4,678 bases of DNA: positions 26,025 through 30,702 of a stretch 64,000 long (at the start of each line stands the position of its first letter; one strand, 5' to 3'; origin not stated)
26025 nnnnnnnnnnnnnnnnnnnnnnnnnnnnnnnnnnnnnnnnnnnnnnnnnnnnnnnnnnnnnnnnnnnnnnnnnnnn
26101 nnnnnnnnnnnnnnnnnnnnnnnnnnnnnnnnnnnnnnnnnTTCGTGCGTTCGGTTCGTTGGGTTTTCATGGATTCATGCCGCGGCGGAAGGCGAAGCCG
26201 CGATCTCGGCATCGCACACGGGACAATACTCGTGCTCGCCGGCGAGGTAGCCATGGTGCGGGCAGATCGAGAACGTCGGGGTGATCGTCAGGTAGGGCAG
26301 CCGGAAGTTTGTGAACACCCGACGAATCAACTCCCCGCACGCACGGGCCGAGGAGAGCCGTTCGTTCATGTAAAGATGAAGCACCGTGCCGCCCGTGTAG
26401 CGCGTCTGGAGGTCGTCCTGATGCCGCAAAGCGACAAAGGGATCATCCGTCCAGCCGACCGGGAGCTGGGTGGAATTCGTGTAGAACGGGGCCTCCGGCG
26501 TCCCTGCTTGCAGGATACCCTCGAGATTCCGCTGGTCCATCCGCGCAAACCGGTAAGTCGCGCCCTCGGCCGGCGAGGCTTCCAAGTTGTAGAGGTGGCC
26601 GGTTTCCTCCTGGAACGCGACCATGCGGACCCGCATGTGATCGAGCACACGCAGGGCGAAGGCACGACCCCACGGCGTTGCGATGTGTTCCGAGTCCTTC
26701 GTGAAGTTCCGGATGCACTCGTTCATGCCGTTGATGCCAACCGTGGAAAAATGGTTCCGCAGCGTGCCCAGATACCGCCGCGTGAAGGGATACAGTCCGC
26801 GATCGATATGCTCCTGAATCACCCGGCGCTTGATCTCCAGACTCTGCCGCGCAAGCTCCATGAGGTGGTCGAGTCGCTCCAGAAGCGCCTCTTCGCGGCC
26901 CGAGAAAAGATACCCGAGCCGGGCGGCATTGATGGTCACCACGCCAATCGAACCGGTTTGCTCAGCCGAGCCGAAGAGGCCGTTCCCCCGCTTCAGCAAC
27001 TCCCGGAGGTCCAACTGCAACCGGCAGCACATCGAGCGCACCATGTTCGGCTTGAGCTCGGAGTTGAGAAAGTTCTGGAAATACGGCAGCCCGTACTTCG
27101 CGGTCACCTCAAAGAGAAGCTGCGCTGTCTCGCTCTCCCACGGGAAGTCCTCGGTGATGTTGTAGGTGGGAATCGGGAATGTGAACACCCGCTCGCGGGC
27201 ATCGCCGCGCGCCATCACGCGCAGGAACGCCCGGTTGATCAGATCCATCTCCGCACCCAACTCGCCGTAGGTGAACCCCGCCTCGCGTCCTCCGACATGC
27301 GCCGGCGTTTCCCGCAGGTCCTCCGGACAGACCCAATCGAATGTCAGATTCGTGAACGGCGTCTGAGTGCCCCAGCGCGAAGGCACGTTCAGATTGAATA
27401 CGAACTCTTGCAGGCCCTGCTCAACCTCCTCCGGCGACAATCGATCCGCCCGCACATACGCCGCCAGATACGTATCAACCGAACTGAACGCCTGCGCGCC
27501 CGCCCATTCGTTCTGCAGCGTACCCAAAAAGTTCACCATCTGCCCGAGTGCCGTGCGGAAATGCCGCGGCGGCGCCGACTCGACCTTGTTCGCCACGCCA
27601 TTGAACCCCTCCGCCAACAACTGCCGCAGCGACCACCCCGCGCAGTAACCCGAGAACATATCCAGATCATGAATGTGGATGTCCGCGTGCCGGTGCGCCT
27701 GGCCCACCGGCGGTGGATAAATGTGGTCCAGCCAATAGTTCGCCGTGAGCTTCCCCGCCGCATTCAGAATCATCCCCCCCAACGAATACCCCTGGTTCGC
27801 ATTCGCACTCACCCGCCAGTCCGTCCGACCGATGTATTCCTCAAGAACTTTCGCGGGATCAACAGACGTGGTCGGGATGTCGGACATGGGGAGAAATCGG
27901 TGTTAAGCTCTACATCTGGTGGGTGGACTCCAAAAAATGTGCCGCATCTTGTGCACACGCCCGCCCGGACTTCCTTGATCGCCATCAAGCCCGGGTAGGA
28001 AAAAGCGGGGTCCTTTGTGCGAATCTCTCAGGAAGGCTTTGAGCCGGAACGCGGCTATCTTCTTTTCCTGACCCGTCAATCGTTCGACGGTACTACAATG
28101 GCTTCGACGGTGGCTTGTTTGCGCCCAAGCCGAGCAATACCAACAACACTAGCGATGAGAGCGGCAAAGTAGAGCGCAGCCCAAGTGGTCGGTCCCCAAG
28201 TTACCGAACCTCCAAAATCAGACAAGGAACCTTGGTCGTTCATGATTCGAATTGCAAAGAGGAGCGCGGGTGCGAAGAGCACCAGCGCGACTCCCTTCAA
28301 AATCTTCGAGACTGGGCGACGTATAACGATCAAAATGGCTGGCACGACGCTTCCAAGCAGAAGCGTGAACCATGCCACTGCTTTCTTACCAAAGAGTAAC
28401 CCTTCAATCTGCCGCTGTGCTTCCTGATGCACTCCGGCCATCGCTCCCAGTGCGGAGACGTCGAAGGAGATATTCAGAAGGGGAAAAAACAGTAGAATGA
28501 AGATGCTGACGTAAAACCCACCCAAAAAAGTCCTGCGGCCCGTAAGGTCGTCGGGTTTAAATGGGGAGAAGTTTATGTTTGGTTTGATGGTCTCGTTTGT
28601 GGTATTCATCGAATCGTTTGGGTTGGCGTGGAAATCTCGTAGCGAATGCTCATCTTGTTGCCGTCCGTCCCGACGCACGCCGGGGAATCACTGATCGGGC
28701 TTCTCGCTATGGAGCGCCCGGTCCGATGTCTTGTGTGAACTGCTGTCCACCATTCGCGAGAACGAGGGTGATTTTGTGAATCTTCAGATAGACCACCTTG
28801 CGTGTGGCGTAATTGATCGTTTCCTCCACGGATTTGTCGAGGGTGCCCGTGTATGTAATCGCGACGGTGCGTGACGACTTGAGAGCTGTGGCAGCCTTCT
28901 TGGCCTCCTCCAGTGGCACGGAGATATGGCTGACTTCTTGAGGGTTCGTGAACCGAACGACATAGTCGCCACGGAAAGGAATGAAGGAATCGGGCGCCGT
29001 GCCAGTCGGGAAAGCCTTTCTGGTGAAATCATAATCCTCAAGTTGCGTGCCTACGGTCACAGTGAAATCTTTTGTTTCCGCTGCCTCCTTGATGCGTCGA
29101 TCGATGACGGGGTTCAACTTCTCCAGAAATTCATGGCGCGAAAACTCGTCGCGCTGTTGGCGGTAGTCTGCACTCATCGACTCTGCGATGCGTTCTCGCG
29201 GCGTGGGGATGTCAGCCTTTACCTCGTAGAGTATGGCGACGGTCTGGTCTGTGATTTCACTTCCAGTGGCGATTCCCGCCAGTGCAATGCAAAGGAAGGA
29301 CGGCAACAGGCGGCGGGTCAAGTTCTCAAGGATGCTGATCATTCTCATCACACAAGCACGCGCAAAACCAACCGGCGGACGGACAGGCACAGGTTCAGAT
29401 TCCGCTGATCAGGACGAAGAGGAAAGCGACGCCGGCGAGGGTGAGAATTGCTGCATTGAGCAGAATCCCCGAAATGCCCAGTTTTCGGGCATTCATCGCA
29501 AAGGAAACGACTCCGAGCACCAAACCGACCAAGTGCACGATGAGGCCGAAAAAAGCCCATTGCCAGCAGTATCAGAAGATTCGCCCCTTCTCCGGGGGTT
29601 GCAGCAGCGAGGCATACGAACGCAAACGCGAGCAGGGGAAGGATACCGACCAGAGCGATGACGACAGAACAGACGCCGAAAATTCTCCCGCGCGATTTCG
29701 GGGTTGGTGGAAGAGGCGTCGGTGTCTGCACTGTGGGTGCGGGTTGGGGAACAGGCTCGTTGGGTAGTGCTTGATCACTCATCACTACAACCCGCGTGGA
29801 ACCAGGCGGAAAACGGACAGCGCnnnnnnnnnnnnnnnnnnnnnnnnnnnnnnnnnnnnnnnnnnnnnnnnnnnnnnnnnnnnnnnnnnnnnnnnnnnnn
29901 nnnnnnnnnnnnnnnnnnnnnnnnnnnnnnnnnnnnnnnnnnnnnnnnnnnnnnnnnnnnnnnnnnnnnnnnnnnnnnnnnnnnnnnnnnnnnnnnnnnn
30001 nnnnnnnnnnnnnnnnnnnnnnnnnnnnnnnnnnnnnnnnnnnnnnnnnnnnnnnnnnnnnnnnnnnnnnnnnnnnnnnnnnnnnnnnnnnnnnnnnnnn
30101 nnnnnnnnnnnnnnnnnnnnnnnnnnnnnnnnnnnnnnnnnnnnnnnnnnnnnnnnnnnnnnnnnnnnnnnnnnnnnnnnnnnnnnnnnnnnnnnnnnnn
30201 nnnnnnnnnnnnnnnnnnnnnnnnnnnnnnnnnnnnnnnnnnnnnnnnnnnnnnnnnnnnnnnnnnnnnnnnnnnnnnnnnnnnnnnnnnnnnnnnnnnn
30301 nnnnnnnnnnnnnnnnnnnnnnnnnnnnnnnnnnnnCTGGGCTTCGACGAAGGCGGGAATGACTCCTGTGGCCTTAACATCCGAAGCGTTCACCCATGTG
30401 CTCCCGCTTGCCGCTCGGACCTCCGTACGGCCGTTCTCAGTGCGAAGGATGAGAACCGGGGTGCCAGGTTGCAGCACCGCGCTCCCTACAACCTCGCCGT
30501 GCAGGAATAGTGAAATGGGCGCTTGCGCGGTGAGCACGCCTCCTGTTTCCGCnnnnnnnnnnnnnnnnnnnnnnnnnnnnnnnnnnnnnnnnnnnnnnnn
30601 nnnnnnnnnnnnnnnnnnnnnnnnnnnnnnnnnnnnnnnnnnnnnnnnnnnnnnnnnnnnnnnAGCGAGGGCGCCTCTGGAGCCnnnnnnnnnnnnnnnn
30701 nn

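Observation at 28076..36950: Lower-GC 9 kb island of secreted and membrane proteins with eukaryote-like domains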

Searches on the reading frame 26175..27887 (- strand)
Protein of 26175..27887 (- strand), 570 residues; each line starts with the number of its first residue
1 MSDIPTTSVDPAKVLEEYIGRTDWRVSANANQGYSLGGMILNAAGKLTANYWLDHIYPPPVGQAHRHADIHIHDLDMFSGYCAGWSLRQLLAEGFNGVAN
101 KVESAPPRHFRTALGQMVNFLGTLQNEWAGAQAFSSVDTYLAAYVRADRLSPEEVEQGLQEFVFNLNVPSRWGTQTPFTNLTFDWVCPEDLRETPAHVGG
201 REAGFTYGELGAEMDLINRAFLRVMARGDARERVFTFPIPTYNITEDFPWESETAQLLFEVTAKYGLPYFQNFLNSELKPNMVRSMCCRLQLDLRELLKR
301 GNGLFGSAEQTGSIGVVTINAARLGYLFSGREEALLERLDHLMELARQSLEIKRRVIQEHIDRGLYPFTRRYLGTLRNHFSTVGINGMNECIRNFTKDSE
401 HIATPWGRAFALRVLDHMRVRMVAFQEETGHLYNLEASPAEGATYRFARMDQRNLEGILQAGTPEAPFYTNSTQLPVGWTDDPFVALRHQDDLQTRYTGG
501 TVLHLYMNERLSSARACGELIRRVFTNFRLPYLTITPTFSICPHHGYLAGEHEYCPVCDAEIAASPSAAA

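Call 4: search_protein_families(library=pfam, proteins=[window:26175-27887:-], max_evalue=0.01)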
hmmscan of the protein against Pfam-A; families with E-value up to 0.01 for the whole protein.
window:26175-27887:- (570 aa): 1 family
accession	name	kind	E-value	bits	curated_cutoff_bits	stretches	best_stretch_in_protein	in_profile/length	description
PF13597.11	NRDD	-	5.8e-170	567.1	26.2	1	29-559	2-528/562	Anaerobic ribonucleoside-triphosphate reductase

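Call 8: find_encoding_contigs(protein=window:26175-27887:-, flank=10000, max_places=6)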
Protein window:26175-27887:- (570 aa): 1 contig read that carries it; 1 place shown.
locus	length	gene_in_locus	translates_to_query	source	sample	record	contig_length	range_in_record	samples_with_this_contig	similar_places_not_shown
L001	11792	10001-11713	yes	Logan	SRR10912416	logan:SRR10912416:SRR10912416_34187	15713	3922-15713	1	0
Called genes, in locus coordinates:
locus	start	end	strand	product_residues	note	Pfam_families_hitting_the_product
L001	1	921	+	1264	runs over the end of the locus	PF07719:TPR_2 (faint), PF13374:TPR_10 (faint), PF13432:TPR_16 (faint), PF00069:Pkinase, PF03109:ABC1 (faint), PF07714:PK_Tyr_Ser-Thr, PF13424:TPR_12 (weak), PF13385:Laminin_G_3 (weak), +2 more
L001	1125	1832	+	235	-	-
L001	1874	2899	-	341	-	-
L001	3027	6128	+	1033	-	PF13385:Laminin_G_3 (faint)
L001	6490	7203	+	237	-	-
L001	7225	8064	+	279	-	PF00188:CAP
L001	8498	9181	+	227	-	PF16144:DUF4852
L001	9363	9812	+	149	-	-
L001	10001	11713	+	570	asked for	PF13597:NRDD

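Call 10: find_related_loci(query=window:26175-27887:-, collection=genome_contigs, flank=10000)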
Query window:26175-27887:- (570 aa) in genome_contigs; peptide patterns used: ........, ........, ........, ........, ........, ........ (x = any residue, [..] = any of these).
600 stretches matched a pattern (row limit reached: there are more); 597 encode a relative of the query (tblastn E <= 1e-3); the best 80 are kept; 80 distinct loci.
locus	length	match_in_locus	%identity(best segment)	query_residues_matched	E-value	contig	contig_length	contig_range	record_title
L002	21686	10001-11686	89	1-562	0e+0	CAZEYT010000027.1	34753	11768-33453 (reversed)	MAG TPA_asm: uncultured Chthoniobacterales bacterium isolate SRP242652_co2_96 genome assembly, contig: NODE_1433_length_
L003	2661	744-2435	82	7-570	0e+0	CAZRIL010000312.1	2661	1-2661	MAG TPA_asm: uncultured Chthoniobacter sp. isolate SRP242652_co2_52 genome assembly, contig: NODE_40511_length_2661_cov_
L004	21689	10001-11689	75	9-570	0e+0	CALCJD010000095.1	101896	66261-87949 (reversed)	MAG TPA_asm: uncultured Spartobacteria bacterium isolate SRR4028131_bin.86_CONCOCT_v1.1_MAG genome assembly, contig: ERZ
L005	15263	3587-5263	73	7-565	0e+0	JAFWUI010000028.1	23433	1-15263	MAG: Oxalobacter sp. isolate RGIG6078 Sheep_Omasum.Co__c1692817, whole genome shotgun sequence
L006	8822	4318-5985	75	7-562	0e+0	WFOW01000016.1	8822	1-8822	MAG: Gammaproteobacteria bacterium isolate S012_21 k151_117432, whole genome shotgun sequence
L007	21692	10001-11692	71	7-570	0e+0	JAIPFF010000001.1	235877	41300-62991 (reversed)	MAG: Thiohalocapsa sp. isolate Tobar13.5m-G37 Tobar13-5m-C36, whole genome shotgun sequence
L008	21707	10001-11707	72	2-570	0e+0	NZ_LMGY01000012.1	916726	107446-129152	Pseudoxanthomonas sp. Root630 contig_2, whole genome shotgun sequence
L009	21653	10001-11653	72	9-559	0e+0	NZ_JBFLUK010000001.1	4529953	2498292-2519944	Trinickia sp. NRRL B-1857 bc2045_tig00000001, whole genome shotgun sequence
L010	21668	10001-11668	73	9-564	0e+0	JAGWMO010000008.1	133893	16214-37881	MAG: Betaproteobacteria bacterium isolate REEB21 contig-150_87, whole genome shotgun sequence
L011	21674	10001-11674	72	7-564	0e+0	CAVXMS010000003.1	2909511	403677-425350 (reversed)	MAG: uncultured beta proteobacterium isolate MFD02832.bin.1.25 genome assembly, contig: contig_4265, whole genome shotgu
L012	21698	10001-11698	70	3-568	0e+0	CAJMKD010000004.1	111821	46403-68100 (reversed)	MAG TPA_asm: uncultured Sutterella sp. isolate SRR5558281-bin.16 genome assembly, contig: NODE_45_length_111821_cov_4.68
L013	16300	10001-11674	73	7-564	0e+0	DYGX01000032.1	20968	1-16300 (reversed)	MAG TPA_asm: Thermoflexus sp. isolate BE2012_2_66_22 Afr_mines_BE2012_1252_length_20968_cov_9_785253, whole genome shotg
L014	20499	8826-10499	72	7-564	0e+0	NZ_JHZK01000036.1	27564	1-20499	Afifella pfennigii DSM 17143 Q331DRAFT_scaffold00036.36_C, whole genome shotgun sequence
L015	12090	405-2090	72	7-568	0e+0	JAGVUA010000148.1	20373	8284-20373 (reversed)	MAG: Betaproteobacteria bacterium isolate WAS_Bin_15 WAS_Bin_15_scaffold_2198, whole genome shotgun sequence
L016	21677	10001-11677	70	7-565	0e+0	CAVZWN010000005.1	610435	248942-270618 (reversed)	MAG: uncultured Gammaproteobacteria bacterium isolate MFD04716.bin.1.293 genome assembly, contig: contig_8543, whole gen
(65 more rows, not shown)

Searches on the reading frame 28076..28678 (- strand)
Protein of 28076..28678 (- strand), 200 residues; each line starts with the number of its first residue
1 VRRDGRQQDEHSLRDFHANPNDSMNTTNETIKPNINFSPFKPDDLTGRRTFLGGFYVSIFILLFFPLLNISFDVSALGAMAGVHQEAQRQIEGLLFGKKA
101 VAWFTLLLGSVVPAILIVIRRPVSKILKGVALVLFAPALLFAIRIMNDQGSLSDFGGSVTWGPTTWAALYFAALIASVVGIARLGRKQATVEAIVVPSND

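Call 4: search_protein_families(library=pfam, proteins=[window:28076-28678:-], max_evalue=0.01)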
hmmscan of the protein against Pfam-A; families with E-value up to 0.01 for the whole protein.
window:28076-28678:- (200 aa): 0 families

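Call 19: search_protein_families(library=ncbifam, proteins=[window:28076-28678:-], max_evalue=0.01)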
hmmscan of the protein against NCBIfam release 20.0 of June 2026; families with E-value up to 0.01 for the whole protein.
window:28076-28678:- (200 aa): 0 families

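Call 20: search_protein_families(library=padloc, proteins=[window:28076-28678:-], max_evalue=0.01)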
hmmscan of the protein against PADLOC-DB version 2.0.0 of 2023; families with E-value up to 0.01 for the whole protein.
window:28076-28678:- (200 aa): 0 families

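Call 36: search_protein_families(library=pfam, proteins=[window:28076-28678:-], max_evalue=10)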
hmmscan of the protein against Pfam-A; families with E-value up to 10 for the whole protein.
window:28076-28678:- (200 aa): 0 families

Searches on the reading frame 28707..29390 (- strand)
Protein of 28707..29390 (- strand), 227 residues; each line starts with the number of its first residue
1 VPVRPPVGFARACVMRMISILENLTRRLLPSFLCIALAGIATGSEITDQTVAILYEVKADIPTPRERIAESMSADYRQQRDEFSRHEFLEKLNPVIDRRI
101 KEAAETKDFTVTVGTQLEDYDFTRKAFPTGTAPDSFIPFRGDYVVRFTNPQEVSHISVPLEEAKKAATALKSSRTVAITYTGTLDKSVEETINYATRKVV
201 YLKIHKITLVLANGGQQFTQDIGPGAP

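Call 4: search_protein_families(library=pfam, proteins=[window:28707-29390:-], max_evalue=0.01)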
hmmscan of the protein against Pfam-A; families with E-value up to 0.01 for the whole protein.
window:28707-29390:- (227 aa): 1 family
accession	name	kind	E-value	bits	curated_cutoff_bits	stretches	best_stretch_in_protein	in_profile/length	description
PF16144.10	DUF4852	-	1.7e-08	35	22.8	1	77-165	19-112/116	Domain of unknown function (DUF4852)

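Call 19: search_protein_families(library=ncbifam, proteins=[window:28707-29390:-], max_evalue=0.01)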
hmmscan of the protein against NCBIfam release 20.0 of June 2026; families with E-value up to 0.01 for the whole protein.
window:28707-29390:- (227 aa): 0 families

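Call 20: search_protein_families(library=padloc, proteins=[window:28707-29390:-], max_evalue=0.01)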
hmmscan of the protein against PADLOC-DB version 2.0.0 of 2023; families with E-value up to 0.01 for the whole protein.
window:28707-29390:- (227 aa): 0 families

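Call 67: find_related_loci(query=window:28707-29390:-, collection=viral_contigs, flank=5000)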
Query window:28707-29390:- (227 aa) in viral_contigs; peptide patterns used: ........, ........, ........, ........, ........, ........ (x = any residue, [..] = any of these).
36 stretches matched a pattern, but none encodes a relative of the query by tblastn (E <= 1e-3).

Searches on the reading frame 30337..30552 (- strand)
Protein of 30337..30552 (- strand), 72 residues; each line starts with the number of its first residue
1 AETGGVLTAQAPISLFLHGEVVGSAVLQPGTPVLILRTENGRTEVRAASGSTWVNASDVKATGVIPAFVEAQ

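Call 79: predict_structure(alignment_id=A4)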
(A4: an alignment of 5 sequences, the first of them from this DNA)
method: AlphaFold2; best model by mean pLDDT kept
length: 72 residues; sequences in the alignment: 5
mean_pLDDT: 88.9   pTM: 0.72
mean pLDDT of the five models: 88.9, 85.8, 84.5, 84.1, 81.1
residues with pLDDT >= 90: 46; 70-90: 22; 50-70: 4; < 50: 0
segments of 3 or more residues with pLDDT < 50: none
pLDDT, mean of each block of 10 residues (from residue 1): 89 87 92 94 91 94 83 54
secondary structure, 60 per line:
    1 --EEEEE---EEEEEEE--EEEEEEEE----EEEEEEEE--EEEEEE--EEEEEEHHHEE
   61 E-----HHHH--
elements in order: E3-7 E11-17 E20-27 E32-39 E42-47 E50-55 E59-61 H67-70

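Call 82: fold_search(model_id=the predicted structure, library=pdb)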
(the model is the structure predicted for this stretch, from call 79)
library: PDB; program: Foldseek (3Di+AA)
matches with E <= 10: 946; with E <= 0.001: 0
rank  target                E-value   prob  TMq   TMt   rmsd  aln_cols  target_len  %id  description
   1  7csr_A                1.9e-02  1.00  0.56  0.11   6.4        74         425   18  Structure of Ephexin4 R676L (released 2021-02-24)
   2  5np3_D                3.0e-02  1.00  0.57  0.67   5.4        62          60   18  Abl2 SH3 (released 2018-05-16)
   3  9hdb_B                3.0e-02  1.00  0.58  0.64   5.0        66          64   15  Sla1 SH3_3 domain (residues 355-414) (released 2025-05-21)
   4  9a4o_B                3.2e-02  1.00  0.60  0.10   5.0        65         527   17  Integrative model of IF2-TAGH by crosslinking MS and deep learning (released 2024-09-18)
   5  9a7d_A                4.2e-02  1.00  0.64  0.10   5.7        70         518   21  Integrative model of YRVJ-YACD by crosslinking MS and deep learning (released 2024-09-18)
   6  2dnu_MODEL_1_A        5.0e-02  1.00  0.59  0.59   5.7        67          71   19  Solution structure of RSGI RUH-061, a SH3 domain from human (released 2006-10-26)
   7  7pvs_B                5.2e-02  1.00  0.58  0.70   5.2        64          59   11  Crystal structure of the Abl SH3 domain V73E-A74S-S75R-G76T-D77E-G92N-Y93N-N94T-H95E mutant in presence of PEG 200 (released 2022-09-14)
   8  7csr_C                5.2e-02  1.00  0.59  0.12   5.4        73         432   16  Structure of Ephexin4 R676L (released 2021-02-24)
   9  2ecz_MODEL_1_A        5.2e-02  1.00  0.57  0.58   7.3        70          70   11  Solution structure of the SH3 domain of Sorbin and SH3 domain-containing protein 1 (released 2008-02-26)
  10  5np3_B                5.5e-02  1.00  0.57  0.69   5.4        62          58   18  Abl2 SH3 (released 2018-05-16)
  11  5np5_A                5.5e-02  1.00  0.56  0.66   5.3        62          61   18  Abl2 SH3 pTyr116/161 (released 2018-05-16)
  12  5np3_A                5.5e-02  1.00  0.53  0.66   5.4        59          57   19  Abl2 SH3 (released 2018-05-16)
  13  4lnp_A                5.9e-02  1.00  0.59  0.68   5.5        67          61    9  The first SH3 domain from CAP/Ponsin in complex with proline rich peptide from Vinculin (released 2014-05-28)
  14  5h09                  5.9e-02  1.00  0.55  0.10   5.3        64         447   11  Crystal structure of HCK complexed with a pyrrolo-pyrimidine inhibitor (S)-ethyl2-(((1r,4S)-4-(4-amino-5-(4-phenoxypheny (released 2017-10-04)
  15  2ega_MODEL_1_A        5.9e-02  1.00  0.58  0.59   6.0        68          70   20  Solution structure of the first SH3 domain from human KIAA0418 protein (released 2007-08-28)
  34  2krs_MODEL_1_A        8.6e-02  0.99  0.50  0.49   5.7        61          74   18  Solution NMR structure of SH3 domain from CPF_0587 (fragment 415-479) from Clostridium perfringens. Northeast  (released 2010-01-26)
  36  3npf_B                9.1e-02  0.99  0.54  0.15   5.9        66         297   20  Crystal structure of a putative dipeptidyl-peptidase VI (BACOVA_00612) from Bacteroides ovatus at 1.72 A resolution (released 2010-07-28)
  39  2kt8_MODEL_1_A        9.6e-02  0.98  0.54  0.52   6.2        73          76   19  Solution NMR structure of the CPE1231(468-535) protein from Clostridium perfringens, Northeast Structural Geno (released 2010-02-02)
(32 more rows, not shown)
